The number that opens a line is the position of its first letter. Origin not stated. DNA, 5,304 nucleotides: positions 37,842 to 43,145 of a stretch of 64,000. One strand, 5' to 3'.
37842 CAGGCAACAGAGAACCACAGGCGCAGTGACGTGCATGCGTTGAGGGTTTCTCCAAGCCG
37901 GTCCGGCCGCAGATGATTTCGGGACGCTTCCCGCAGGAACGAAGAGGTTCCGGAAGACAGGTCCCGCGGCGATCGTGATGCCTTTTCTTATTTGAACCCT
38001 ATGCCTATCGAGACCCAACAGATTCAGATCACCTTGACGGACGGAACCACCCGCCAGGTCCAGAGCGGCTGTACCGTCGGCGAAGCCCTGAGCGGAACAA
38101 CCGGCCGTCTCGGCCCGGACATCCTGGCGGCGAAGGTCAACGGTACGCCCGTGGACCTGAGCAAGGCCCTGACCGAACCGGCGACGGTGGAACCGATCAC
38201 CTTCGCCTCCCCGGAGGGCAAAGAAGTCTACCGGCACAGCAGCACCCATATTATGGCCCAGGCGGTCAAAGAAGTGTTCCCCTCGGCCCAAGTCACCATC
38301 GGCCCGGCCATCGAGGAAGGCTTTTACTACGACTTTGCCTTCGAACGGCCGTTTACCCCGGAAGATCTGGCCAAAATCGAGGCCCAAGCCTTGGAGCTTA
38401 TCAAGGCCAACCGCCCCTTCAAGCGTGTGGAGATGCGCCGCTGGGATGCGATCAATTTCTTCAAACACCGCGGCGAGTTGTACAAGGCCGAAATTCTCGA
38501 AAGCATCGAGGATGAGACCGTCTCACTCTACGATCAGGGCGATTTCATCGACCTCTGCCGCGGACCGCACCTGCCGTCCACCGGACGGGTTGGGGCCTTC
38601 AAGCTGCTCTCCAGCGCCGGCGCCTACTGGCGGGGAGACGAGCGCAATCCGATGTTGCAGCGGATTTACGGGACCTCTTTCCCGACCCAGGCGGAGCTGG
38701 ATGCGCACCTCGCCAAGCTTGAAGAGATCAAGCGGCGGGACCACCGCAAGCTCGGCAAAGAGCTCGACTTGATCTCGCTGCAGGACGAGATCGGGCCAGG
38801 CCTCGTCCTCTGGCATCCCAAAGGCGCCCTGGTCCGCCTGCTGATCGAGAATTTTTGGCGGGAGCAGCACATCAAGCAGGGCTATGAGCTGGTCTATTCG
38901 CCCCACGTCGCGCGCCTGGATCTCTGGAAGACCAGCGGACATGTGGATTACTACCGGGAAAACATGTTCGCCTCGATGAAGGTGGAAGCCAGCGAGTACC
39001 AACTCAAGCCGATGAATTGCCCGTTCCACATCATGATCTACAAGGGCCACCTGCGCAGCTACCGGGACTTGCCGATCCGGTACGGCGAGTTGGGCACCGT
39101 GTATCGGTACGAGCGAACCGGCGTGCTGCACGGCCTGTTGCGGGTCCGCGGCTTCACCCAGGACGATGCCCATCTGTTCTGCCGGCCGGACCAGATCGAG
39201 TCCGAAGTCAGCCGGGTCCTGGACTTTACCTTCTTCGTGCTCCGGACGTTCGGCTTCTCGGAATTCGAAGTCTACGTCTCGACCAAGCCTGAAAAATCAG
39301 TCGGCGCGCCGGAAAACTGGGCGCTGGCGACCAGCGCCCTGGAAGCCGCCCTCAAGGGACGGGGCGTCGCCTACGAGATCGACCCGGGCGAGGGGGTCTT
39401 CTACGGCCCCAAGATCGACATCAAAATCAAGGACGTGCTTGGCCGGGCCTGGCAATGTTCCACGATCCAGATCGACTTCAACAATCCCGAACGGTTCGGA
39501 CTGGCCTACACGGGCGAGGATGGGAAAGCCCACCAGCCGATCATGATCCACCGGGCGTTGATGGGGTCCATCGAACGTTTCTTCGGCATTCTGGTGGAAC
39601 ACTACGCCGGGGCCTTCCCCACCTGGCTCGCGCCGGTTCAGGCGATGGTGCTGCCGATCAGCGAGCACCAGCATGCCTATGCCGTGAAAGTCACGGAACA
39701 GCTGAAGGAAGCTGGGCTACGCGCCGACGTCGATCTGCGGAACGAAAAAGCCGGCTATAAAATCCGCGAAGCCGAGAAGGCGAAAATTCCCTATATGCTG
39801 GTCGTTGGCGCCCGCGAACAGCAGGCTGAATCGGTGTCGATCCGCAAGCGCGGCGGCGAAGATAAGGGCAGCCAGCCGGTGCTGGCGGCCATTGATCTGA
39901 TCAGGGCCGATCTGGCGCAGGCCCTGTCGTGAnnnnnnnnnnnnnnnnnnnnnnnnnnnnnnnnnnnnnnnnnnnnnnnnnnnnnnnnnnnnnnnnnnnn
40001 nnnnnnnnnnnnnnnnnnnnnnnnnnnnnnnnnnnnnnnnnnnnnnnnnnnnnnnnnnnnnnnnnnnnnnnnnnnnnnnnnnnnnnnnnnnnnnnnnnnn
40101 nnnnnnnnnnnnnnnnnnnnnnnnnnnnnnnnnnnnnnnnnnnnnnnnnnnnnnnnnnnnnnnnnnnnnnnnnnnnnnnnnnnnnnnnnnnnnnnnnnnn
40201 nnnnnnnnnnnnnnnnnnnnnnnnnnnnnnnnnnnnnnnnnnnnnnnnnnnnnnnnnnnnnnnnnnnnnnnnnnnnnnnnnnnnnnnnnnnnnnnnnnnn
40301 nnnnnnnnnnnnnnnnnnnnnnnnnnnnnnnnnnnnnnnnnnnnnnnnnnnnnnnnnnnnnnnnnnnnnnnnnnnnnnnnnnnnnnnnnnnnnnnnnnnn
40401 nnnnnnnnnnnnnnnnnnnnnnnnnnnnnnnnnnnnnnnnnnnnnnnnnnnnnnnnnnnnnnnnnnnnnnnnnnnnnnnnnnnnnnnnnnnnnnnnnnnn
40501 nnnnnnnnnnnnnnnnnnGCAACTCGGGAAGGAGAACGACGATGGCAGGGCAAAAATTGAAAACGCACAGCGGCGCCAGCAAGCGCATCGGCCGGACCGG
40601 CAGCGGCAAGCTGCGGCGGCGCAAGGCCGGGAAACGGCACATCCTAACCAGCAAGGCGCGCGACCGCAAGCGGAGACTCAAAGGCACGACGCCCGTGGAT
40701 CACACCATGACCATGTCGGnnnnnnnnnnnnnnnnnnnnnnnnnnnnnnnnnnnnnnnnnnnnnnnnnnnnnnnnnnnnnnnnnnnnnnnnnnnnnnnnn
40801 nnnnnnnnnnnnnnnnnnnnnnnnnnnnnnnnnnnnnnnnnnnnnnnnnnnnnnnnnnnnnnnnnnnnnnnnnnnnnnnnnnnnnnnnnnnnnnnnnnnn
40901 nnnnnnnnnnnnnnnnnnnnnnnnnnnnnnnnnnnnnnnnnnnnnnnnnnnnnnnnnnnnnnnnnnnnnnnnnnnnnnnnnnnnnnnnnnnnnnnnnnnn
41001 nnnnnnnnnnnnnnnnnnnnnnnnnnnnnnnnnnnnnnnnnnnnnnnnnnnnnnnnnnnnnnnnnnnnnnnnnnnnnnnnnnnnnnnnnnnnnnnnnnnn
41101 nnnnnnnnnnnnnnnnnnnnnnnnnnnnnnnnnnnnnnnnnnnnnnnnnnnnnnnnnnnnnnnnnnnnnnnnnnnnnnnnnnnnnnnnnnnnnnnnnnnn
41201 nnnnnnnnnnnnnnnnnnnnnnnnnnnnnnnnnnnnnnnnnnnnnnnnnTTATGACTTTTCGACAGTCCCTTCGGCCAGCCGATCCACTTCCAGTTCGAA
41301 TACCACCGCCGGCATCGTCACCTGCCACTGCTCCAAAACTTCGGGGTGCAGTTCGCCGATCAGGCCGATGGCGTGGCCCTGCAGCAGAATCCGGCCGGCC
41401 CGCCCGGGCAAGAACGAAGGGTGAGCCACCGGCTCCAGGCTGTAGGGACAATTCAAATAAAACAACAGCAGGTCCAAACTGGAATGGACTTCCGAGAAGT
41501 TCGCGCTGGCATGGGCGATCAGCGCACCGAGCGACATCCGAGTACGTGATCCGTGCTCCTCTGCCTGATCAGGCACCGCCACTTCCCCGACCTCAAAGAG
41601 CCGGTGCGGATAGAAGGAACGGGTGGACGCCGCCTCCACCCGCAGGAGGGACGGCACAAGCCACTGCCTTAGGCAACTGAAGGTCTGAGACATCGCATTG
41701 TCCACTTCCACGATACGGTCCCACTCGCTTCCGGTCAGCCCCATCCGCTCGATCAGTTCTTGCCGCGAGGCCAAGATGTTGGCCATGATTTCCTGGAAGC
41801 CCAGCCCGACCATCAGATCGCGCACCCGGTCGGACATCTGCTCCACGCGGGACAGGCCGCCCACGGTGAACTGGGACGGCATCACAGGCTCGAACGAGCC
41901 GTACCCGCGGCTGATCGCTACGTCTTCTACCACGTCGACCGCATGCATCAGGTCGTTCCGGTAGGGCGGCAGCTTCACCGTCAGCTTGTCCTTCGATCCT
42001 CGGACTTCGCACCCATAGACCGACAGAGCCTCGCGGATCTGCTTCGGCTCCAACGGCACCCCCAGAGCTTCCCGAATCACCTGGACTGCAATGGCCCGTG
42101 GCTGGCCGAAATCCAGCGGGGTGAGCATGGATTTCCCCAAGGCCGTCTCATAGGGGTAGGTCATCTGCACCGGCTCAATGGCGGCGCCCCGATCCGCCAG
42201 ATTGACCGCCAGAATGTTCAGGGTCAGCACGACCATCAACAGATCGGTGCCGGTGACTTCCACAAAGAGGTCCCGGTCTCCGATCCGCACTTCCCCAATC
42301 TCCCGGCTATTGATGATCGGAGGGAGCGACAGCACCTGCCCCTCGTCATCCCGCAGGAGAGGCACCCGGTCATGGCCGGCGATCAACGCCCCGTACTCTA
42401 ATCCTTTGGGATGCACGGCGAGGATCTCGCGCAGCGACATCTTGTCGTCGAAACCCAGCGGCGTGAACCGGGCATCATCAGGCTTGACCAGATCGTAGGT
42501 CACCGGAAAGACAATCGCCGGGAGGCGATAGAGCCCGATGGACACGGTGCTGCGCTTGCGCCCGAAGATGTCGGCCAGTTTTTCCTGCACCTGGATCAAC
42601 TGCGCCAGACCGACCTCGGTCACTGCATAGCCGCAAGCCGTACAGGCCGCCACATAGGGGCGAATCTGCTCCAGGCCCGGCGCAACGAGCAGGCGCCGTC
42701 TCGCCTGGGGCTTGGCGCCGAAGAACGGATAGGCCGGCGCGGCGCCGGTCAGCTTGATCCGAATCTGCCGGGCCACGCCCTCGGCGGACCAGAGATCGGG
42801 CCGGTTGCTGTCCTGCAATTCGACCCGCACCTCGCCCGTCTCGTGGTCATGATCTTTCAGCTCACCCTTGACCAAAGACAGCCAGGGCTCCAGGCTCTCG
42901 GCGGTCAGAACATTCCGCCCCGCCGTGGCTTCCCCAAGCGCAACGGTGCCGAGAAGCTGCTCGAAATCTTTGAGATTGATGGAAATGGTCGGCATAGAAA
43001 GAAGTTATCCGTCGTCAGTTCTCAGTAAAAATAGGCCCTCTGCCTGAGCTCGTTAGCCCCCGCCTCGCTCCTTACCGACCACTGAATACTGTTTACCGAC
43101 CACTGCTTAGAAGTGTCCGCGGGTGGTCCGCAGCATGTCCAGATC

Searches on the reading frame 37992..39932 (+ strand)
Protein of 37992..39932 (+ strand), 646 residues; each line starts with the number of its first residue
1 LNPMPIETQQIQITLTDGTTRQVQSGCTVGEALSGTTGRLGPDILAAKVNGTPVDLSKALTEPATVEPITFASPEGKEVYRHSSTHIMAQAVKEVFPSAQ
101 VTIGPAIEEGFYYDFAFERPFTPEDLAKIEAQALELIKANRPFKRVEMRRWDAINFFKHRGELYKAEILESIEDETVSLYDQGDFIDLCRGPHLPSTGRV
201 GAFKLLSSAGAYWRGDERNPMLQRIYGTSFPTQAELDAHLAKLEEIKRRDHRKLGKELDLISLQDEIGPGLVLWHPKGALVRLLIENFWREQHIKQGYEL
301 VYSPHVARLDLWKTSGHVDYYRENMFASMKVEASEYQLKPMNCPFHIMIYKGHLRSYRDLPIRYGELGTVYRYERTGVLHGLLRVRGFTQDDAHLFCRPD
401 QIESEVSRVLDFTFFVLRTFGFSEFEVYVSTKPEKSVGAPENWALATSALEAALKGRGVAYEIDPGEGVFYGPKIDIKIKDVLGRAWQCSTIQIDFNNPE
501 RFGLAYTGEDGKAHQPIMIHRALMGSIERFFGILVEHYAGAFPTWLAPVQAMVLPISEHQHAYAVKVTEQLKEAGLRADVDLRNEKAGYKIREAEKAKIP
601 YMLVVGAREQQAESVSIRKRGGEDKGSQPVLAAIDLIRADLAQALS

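Call 24: search_protein_families(library=pfam, proteins=[window:37992-39932:+], max_evalue=0.001)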
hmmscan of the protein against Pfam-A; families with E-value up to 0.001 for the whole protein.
window:37992-39932:+ (646 aa): 3 families
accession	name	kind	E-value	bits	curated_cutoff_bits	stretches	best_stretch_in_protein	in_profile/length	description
PF00587.30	tRNA-synt_2b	-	1.4e-44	152.7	29.3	1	333-538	8-179/179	tRNA synthetase class II core domain (G, H, P, S and T)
PF03129.25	HGTP_anticodon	-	6.7e-23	81.1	21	1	550-638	1-92/94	Anticodon binding domain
PF07973.19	tRNA_SAD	-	1.1e-17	64.2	24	1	177-226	1-44/44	Threonyl and Alanyl tRNA synthetase second additional domain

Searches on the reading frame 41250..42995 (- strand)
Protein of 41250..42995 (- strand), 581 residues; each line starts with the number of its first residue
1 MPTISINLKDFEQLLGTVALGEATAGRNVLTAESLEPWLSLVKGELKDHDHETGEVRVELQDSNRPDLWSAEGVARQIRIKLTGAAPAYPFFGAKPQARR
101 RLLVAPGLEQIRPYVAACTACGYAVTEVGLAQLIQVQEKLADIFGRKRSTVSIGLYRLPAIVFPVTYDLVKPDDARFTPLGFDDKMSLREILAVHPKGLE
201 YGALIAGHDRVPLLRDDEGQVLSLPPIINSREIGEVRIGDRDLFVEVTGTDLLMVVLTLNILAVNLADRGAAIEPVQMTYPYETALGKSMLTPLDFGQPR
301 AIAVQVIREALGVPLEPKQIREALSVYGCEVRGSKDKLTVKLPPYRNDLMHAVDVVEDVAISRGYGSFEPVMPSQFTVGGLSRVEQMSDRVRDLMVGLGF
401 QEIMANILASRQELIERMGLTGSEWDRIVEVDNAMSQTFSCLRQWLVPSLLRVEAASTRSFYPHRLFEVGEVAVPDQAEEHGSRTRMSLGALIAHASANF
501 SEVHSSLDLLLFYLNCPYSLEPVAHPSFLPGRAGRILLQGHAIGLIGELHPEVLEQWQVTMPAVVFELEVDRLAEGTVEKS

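Call 24: search_protein_families(library=pfam, proteins=[window:41250-42995:-], max_evalue=0.001)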
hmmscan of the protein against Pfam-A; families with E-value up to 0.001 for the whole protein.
window:41250-42995:- (581 aa): 2 families
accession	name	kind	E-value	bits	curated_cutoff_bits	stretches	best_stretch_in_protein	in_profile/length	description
PF17759.6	tRNA_synthFbeta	-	1.1e-37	130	22.4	1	372-569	5-213/214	Phenylalanyl tRNA synthetase beta chain CLM domain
PF03484.21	B5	-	1.6e-15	57.5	28.6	1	304-365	5-67/67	tRNA synthetase B5 domain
